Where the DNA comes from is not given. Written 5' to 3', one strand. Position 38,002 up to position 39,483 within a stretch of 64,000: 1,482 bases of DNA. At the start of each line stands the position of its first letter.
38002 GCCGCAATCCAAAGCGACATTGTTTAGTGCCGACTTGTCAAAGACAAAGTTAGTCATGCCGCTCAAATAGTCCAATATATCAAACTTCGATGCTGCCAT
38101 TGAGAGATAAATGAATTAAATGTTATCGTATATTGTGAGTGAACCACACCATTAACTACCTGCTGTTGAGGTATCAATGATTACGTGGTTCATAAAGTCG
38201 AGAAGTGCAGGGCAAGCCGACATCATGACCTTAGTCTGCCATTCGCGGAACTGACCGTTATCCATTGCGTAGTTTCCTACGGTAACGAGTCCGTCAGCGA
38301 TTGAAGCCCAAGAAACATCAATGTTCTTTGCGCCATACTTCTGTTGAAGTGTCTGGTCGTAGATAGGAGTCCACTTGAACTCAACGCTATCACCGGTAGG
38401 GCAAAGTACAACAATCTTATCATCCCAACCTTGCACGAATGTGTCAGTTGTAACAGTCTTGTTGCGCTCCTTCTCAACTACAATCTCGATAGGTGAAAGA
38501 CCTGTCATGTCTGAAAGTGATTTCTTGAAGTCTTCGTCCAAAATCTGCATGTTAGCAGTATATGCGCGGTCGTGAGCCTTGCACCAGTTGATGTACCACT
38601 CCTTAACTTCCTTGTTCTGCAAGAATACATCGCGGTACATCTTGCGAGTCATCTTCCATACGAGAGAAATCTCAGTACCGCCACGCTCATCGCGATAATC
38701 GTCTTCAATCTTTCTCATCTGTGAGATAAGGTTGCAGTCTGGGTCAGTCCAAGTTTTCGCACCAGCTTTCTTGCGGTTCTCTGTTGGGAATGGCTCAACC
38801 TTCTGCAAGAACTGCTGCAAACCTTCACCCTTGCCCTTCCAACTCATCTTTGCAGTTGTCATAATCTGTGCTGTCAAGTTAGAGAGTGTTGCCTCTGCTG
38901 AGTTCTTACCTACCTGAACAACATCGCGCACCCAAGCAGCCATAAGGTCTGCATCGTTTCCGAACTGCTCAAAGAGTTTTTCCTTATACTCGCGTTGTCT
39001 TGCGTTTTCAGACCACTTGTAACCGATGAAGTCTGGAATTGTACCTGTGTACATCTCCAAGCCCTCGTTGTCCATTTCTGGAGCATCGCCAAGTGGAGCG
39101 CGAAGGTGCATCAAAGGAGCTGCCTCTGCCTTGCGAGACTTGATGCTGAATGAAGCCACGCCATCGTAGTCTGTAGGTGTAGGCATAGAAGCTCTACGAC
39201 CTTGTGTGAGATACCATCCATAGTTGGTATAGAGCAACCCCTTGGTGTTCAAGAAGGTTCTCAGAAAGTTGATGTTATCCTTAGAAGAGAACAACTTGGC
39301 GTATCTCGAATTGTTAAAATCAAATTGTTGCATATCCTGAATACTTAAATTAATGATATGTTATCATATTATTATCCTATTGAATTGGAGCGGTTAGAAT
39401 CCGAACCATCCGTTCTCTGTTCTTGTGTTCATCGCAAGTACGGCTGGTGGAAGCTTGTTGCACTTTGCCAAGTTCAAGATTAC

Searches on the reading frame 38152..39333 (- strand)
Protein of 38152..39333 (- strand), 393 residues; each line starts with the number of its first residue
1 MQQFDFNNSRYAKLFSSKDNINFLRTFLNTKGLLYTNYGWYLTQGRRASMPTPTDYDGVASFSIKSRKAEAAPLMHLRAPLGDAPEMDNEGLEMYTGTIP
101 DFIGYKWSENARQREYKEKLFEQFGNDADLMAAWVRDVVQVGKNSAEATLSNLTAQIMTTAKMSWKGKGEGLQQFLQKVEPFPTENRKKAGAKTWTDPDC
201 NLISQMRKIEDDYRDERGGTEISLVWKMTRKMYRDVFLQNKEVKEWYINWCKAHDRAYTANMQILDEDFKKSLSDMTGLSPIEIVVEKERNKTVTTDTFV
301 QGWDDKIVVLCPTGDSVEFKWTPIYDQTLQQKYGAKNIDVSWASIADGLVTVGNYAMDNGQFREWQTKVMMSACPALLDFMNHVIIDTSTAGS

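Call 18: search_protein_families(library=phrogs, proteins=[window:38152-39333:-], max_evalue=0.001)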
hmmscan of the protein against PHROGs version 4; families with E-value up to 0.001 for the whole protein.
window:38152-39333:- (393 aa): 1 family
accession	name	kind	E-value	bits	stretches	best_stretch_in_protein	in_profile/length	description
phrog_29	-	head and packaging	1.2e-11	45.4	1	72-329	73-312/439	major head protein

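Call 19: search_protein_families(library=pfam, proteins=[window:38152-39333:-], max_evalue=0.001)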
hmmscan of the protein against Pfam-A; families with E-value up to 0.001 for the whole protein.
window:38152-39333:- (393 aa): 0 families
